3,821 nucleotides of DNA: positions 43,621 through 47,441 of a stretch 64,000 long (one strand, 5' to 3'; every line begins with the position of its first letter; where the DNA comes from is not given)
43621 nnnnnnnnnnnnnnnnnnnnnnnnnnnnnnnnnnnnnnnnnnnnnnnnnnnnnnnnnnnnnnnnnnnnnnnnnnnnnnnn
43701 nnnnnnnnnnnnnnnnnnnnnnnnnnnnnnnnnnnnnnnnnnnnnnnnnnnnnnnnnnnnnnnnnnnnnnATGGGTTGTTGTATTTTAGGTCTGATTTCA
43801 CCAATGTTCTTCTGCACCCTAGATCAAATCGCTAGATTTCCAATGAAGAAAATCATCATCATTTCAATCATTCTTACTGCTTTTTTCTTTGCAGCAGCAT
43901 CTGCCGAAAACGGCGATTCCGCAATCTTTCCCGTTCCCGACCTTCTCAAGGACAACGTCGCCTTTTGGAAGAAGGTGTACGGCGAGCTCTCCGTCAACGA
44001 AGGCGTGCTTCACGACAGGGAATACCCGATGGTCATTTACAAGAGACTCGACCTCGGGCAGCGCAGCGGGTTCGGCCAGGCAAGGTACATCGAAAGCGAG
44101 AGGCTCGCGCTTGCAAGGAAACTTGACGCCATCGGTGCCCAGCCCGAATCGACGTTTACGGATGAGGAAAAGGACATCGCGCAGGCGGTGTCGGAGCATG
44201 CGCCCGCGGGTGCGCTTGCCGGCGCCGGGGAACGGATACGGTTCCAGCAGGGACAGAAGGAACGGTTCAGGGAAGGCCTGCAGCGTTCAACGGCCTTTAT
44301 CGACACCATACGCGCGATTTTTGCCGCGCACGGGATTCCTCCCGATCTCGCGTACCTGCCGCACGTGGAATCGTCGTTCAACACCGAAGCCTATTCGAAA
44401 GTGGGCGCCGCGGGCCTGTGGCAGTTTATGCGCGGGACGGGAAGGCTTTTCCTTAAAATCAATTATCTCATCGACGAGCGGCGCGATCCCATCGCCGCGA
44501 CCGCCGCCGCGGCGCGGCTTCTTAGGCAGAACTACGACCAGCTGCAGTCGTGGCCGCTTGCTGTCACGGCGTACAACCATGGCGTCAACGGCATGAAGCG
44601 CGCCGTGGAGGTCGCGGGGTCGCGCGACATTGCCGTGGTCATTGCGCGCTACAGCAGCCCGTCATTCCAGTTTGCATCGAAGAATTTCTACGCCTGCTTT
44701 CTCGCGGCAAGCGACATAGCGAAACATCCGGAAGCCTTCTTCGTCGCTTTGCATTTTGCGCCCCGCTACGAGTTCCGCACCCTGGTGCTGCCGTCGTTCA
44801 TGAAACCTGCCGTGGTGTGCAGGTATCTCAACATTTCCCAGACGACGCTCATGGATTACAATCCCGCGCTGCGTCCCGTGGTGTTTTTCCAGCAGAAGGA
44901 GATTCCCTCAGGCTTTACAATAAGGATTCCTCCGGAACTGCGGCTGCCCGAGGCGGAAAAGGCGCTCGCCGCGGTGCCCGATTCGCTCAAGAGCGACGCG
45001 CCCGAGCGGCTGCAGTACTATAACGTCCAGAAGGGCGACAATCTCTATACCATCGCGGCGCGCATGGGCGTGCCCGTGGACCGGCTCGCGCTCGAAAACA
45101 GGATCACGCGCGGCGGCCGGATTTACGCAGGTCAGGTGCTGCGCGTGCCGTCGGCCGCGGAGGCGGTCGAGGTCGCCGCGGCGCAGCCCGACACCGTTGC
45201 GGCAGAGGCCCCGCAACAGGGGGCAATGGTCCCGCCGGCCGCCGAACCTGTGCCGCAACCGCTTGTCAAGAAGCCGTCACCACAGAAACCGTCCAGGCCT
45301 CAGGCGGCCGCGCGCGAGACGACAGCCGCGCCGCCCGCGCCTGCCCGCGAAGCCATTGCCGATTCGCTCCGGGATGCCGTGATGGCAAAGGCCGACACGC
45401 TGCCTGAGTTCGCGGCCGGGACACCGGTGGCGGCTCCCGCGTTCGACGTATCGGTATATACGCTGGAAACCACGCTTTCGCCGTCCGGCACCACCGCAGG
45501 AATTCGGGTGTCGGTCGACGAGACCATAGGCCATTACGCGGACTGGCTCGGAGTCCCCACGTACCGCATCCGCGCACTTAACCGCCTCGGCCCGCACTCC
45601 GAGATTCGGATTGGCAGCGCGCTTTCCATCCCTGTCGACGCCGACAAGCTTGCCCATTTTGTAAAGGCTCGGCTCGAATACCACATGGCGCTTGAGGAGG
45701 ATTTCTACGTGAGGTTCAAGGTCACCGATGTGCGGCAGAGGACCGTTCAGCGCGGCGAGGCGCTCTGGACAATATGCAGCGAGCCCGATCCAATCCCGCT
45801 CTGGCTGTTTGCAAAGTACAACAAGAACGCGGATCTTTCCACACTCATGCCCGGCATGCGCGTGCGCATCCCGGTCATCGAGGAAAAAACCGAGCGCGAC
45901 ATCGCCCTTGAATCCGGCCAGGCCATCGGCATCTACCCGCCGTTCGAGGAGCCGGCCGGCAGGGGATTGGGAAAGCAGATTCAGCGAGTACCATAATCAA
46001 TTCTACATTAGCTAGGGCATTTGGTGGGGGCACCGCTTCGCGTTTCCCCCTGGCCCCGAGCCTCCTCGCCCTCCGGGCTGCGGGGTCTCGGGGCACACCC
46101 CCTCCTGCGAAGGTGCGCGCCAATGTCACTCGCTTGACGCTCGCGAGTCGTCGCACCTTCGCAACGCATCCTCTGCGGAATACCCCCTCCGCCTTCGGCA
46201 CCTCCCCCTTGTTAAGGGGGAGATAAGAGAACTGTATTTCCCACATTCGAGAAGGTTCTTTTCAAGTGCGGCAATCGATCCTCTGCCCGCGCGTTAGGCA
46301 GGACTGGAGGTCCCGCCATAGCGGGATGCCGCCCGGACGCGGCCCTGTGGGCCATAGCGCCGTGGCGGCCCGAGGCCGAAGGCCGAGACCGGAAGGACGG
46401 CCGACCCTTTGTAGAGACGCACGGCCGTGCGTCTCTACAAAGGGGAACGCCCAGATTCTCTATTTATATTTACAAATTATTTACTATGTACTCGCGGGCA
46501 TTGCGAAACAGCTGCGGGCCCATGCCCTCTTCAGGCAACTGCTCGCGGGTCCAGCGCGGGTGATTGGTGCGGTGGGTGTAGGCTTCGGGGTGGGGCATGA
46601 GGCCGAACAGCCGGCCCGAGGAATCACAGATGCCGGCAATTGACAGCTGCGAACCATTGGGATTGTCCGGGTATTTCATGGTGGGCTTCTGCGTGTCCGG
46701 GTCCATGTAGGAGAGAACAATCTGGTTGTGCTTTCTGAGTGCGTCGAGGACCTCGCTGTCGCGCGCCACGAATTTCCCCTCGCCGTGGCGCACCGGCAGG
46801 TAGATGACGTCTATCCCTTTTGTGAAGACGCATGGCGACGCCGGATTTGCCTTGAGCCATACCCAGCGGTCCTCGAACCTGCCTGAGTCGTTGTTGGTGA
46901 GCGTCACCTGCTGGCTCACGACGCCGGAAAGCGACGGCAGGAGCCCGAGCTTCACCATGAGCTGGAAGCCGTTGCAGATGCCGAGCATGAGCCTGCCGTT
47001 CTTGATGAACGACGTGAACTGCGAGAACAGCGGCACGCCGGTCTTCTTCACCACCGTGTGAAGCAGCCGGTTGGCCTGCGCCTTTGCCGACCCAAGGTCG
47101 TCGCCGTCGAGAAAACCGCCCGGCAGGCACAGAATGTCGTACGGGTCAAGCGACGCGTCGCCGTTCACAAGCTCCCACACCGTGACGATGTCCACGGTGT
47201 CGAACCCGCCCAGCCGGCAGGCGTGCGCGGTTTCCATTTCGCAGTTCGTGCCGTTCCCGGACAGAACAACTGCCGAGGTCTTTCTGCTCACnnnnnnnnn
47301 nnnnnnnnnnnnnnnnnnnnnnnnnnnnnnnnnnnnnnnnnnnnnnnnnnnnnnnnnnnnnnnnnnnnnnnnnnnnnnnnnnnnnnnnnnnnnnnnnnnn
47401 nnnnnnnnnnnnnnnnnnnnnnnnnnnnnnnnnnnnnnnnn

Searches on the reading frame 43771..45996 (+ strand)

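Call 48: search_protein_families(library=pfam, proteins=[window:43771-45996:+], max_evalue=0.00001)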
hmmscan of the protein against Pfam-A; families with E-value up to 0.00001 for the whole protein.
window:43771-45996:+ (741 aa): 2 families
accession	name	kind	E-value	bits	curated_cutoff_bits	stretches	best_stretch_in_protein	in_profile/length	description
PF01464.25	SLT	-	5.9e-22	77.9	21.3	1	191-288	14-114/117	Transglycosylase SLT domain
PF01476.26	LysM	-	3.6e-19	68.9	20.9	1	417-460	1-43/43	LysM domain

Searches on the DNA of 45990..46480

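Call 13: search_rna_families(source=window, start=45990, end=46480, threshold=evalue, max_evalue=10, show_alignments=3)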
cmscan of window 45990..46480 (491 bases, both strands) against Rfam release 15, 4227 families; matches with E-value up to 10: 5.
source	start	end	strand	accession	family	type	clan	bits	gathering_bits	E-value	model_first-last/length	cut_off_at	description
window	46318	46447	+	RF02809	RsmW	Gene; sRNA;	CL00106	23.9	52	0.054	1-124/124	no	RsmW RNA family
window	46053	46099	+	RF02801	PyrR201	Gene; snRNA; snoRNA; HACA-box;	-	16.1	49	5.1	1-68/68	no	Pyrobaculum sRNA 201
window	46403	46480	-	RF01757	sbcD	Gene; sRNA;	-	13.9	40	2.6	17-155/155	5'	sbcD RNA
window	46415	46462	+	RF02985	ftsZ-DE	Gene; sRNA;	-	13.1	72.2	7.4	1-69/69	no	ftsZ-DE RNA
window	46018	46072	+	RF02158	NPPA-AS1_3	Gene; lncRNA;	-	10.6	55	8.7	54-108/108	no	NPPA antisense RNA 1 conserved region 3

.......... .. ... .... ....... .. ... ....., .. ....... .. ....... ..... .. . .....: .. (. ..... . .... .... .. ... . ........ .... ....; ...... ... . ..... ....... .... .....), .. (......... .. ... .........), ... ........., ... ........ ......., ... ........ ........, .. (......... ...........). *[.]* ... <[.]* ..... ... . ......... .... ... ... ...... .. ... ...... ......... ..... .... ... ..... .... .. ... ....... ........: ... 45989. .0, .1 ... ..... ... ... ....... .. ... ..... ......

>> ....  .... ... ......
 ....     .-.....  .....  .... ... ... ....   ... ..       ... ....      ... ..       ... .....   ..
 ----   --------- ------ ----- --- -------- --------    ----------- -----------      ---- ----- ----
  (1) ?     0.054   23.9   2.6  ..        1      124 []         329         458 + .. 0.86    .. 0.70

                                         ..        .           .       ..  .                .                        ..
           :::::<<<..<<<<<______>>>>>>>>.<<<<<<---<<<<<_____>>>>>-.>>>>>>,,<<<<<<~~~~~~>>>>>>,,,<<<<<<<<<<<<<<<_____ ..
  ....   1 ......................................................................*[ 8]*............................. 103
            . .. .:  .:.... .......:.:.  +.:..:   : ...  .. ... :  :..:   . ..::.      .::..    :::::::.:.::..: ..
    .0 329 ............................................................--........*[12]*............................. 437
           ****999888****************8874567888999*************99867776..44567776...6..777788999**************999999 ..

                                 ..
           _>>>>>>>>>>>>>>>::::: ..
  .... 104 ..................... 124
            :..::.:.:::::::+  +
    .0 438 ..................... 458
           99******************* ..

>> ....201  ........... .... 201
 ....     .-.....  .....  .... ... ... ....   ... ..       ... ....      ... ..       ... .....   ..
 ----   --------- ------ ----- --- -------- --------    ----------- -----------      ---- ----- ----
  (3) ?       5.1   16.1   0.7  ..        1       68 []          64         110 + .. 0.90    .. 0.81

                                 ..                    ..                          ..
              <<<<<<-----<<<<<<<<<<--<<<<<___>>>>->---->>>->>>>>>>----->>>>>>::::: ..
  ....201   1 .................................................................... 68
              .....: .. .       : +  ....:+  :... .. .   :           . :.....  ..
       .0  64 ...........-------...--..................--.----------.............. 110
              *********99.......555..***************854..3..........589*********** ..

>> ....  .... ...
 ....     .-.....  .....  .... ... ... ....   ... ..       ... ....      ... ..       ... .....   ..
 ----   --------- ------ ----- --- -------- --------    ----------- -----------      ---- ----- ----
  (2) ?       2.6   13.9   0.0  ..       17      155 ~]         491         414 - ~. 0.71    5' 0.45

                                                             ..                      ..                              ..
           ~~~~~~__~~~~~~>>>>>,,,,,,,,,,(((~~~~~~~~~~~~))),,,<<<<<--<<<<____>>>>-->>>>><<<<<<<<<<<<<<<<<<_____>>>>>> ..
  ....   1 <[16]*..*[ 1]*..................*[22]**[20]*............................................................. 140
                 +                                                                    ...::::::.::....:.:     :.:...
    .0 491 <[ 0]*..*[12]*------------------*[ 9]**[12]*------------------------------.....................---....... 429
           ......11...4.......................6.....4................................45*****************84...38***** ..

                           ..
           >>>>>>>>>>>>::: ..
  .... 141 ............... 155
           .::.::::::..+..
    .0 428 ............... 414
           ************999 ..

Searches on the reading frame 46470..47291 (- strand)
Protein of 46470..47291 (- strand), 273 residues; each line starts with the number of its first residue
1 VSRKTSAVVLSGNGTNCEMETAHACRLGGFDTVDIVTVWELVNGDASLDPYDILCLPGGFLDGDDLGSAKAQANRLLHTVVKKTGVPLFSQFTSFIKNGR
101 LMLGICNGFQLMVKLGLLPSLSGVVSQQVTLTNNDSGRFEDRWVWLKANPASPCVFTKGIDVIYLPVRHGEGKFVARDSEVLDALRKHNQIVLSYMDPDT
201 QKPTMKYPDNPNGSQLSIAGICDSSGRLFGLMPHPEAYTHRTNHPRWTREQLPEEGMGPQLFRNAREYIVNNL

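Call 48: search_protein_families(library=pfam, proteins=[window:46470-47291:-], max_evalue=0.00001)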
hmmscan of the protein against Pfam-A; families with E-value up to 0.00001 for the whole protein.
window:46470-47291:- (273 aa): 1 family
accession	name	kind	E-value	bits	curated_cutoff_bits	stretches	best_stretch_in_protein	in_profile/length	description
PF13507.12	GATase_5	-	1e-87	294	27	1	6-269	3-260/260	CobB/CobQ-like glutamine amidotransferase domain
